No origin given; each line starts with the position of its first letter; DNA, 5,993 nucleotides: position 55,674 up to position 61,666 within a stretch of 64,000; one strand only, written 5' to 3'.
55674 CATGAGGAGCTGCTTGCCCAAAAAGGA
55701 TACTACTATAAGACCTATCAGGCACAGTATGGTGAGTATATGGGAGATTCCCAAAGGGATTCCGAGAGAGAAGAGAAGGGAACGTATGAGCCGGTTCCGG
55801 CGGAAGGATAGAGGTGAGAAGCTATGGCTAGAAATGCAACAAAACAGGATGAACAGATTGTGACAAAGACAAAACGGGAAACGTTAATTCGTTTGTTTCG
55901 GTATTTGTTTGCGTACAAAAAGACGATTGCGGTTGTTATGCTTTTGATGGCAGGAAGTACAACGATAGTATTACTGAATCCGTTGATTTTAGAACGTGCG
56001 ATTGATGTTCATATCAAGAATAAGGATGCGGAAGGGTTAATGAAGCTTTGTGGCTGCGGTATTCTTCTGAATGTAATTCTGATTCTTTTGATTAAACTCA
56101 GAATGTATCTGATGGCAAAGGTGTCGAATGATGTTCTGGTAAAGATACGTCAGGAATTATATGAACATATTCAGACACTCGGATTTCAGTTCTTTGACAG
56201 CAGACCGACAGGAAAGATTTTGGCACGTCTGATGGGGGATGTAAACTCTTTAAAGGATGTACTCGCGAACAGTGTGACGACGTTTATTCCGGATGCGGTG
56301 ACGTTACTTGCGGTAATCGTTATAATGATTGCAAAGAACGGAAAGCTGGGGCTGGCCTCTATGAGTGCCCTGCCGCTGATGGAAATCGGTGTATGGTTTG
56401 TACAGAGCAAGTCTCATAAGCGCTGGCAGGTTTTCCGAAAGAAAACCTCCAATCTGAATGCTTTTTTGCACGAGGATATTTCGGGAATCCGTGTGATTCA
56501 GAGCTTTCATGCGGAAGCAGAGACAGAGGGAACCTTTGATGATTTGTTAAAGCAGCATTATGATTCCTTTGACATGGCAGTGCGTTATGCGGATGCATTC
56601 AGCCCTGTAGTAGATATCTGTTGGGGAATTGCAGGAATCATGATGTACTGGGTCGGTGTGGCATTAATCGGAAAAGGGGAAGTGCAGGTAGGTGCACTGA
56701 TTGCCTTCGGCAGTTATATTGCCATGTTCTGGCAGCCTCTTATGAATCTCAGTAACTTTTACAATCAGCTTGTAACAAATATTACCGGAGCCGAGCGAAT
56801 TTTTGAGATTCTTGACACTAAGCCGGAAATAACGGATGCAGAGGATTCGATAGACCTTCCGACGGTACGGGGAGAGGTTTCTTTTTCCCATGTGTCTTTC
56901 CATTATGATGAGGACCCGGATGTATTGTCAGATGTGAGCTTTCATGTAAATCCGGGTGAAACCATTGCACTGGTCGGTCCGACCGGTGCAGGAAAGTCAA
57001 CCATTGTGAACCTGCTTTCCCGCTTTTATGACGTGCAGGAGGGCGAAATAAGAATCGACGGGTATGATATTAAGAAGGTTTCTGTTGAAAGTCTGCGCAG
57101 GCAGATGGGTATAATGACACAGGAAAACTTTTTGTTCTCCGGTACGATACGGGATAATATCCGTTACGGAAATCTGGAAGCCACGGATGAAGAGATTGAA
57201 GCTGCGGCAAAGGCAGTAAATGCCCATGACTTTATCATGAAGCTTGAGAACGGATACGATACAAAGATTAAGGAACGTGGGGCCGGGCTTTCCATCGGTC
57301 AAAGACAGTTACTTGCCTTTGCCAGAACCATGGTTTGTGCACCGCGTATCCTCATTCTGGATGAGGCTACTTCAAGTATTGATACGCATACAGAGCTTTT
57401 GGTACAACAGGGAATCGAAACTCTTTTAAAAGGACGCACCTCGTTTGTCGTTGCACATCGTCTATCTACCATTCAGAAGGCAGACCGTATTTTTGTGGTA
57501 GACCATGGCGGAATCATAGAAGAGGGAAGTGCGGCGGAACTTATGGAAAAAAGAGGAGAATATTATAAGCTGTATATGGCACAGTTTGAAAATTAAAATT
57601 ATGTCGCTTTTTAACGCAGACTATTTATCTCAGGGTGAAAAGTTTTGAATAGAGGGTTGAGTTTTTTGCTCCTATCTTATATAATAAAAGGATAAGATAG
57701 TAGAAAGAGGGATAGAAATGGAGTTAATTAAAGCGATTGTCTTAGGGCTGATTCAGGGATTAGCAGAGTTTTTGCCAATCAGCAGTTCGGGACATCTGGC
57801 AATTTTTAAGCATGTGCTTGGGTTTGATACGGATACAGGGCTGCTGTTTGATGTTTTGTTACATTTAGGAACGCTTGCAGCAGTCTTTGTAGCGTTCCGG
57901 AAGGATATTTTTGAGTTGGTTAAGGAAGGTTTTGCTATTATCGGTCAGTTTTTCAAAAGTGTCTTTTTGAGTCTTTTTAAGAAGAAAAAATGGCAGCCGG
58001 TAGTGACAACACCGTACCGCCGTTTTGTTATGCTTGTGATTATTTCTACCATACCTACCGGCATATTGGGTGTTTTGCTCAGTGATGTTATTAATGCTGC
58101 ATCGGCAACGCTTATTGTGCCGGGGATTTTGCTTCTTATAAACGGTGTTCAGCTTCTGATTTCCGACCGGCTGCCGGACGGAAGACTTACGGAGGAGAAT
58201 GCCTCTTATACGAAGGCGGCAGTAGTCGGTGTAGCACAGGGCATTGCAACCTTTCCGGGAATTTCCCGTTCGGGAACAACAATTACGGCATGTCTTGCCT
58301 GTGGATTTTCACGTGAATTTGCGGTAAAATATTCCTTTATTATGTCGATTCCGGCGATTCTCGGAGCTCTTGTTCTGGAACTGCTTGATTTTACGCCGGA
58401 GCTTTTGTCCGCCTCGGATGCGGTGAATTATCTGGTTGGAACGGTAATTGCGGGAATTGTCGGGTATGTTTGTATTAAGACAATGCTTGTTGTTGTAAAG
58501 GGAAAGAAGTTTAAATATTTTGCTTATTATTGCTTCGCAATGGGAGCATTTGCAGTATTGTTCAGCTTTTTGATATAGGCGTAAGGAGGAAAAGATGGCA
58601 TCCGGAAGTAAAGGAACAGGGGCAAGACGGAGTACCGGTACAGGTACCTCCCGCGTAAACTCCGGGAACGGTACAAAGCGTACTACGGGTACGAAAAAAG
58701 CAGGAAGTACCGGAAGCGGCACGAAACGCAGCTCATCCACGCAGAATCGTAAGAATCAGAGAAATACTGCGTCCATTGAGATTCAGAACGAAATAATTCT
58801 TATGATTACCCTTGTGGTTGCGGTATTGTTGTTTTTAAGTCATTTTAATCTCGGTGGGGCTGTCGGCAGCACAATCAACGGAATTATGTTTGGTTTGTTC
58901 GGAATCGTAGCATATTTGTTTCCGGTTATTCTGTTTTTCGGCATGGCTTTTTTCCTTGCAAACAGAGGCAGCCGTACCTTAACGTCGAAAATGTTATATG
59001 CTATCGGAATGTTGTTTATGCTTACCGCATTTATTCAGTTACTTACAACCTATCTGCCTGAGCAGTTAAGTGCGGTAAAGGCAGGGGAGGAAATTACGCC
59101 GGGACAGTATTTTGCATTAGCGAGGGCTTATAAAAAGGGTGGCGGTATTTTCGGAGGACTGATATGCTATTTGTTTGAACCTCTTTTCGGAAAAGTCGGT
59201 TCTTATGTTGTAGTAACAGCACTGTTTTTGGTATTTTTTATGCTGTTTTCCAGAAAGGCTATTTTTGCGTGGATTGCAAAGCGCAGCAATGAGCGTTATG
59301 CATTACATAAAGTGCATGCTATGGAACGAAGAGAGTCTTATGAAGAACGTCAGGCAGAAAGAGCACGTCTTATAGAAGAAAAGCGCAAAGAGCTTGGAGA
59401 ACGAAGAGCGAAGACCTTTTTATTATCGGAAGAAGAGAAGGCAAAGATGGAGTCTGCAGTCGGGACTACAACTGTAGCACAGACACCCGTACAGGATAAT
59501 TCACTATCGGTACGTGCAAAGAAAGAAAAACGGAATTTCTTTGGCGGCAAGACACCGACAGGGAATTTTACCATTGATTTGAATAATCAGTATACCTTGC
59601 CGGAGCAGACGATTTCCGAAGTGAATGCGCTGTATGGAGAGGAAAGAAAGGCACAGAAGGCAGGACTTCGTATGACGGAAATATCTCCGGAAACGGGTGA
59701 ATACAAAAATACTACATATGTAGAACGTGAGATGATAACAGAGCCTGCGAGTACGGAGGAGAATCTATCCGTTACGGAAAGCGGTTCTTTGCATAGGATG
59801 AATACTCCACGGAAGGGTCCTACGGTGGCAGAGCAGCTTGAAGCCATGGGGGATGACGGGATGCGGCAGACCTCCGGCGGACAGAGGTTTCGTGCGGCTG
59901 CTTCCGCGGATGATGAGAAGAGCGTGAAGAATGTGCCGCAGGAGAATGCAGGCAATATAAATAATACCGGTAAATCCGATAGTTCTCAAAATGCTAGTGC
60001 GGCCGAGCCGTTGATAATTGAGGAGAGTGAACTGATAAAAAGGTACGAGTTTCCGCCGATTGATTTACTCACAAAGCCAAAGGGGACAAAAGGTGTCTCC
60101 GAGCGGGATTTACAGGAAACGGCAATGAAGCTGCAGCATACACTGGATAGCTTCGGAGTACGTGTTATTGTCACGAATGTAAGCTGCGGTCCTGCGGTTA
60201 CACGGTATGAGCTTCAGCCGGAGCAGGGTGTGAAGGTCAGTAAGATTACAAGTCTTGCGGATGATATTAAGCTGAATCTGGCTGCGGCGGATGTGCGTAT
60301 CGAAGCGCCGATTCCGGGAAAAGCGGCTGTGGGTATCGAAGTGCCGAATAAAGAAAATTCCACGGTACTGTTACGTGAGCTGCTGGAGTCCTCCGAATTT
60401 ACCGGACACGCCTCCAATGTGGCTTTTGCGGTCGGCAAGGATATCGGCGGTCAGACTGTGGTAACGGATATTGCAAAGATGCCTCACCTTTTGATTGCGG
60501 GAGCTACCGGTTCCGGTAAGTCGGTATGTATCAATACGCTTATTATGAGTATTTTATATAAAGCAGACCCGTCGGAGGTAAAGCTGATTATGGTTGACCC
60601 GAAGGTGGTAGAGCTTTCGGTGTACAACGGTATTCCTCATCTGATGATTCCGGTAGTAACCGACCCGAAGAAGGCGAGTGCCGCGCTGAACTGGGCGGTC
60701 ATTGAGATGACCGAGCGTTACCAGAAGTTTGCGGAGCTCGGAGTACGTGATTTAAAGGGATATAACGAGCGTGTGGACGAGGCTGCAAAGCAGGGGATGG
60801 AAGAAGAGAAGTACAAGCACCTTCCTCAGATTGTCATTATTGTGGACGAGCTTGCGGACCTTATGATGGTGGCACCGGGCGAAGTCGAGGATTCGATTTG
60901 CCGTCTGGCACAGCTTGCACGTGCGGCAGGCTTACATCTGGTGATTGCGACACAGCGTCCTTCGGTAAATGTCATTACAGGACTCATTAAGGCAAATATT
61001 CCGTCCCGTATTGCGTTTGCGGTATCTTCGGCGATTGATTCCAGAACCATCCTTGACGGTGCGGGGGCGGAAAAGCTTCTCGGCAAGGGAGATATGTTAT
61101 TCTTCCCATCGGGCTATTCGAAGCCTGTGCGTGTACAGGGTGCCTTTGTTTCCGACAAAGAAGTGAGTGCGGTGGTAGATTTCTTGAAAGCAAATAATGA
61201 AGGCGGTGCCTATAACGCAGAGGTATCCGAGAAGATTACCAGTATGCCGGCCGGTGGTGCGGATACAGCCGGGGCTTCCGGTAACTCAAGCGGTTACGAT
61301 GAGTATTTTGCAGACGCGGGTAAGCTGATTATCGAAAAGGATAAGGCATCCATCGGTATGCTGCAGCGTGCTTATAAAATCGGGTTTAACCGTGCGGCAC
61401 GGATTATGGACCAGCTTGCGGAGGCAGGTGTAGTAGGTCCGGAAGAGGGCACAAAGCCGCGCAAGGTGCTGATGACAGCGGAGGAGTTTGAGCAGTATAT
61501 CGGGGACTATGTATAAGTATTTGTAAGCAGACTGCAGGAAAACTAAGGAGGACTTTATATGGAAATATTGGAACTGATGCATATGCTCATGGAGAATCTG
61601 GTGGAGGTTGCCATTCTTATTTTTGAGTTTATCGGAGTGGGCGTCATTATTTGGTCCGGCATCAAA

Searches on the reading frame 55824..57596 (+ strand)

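Call 67: search_protein_families(library=pfam, proteins=[window:55824-57596:+], max_evalue=0.00001)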
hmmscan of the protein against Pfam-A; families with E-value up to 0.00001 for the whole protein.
window:55824-57596:+ (590 aa): 3 families
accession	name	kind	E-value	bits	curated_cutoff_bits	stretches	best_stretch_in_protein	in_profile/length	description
PF00664.28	ABC_membrane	-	1.5e-43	149.9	28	1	37-306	3-274/274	ABC transporter transmembrane region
PF00005.33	ABC_tran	-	3.6e-34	118.7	25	1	368-517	1-137/137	ABC transporter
PF02463.25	SMC_N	-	6.4e-06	26.2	40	0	401-560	103-212/220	RecF/RecN/SMC N terminal domain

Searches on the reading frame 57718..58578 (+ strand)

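Call 67: search_protein_families(library=pfam, proteins=[window:57718-58578:+], max_evalue=0.00001)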
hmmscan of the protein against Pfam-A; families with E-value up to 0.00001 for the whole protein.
window:57718-58578:+ (286 aa): 1 family
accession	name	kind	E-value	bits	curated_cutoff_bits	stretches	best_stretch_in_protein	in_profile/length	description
PF02673.24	BacA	-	1.4e-78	264.6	33.4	1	6-277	1-256/257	Bacitracin resistance protein BacA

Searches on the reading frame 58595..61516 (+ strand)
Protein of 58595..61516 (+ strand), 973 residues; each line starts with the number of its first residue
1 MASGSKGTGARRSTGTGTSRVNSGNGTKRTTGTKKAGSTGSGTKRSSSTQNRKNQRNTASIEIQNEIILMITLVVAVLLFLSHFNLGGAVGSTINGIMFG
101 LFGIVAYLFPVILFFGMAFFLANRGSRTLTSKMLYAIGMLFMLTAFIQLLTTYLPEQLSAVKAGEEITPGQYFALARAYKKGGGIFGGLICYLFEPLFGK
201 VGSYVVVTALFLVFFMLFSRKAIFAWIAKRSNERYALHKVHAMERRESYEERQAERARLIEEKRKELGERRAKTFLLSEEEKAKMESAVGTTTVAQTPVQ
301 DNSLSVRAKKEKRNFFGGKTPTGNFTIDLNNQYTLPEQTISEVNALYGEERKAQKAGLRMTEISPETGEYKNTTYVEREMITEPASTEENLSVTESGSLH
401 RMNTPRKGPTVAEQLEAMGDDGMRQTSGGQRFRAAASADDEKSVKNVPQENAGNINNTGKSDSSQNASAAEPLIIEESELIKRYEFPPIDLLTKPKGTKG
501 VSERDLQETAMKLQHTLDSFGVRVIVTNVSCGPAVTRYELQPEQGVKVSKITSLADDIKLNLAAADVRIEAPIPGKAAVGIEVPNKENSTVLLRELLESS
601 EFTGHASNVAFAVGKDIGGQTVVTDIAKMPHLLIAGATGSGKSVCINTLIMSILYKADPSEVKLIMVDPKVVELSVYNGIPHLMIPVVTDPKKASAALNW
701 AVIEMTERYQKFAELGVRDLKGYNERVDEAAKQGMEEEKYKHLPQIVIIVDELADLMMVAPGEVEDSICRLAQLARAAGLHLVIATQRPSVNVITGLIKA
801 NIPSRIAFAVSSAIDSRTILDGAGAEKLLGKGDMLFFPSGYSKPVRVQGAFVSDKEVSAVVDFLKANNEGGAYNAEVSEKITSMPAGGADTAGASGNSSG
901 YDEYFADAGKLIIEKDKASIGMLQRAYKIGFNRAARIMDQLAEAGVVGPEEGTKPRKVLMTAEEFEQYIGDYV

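Call 67: search_protein_families(library=pfam, proteins=[window:58595-61516:+], max_evalue=0.00001)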
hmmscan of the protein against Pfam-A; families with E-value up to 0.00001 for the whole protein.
window:58595-61516:+ (973 aa): 4 families
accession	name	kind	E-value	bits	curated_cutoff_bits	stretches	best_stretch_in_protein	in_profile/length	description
PF01580.24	FtsK_SpoIIIE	-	2.4e-71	240.2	24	1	593-791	2-221/221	FtsK/SpoIIIE family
PF17854.6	FtsK_alpha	-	2.4e-33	114.8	22.9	1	486-585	1-101/101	FtsK alpha domain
PF09397.16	FtsK_gamma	-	4.4e-26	90.8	30.6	1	901-961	3-63/63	Ftsk gamma domain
PF13491.11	FtsK_4TM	-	2.2e-09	37.7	23.1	1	85-225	45-165/171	4TM region of DNA translocase FtsK/SpoIIIE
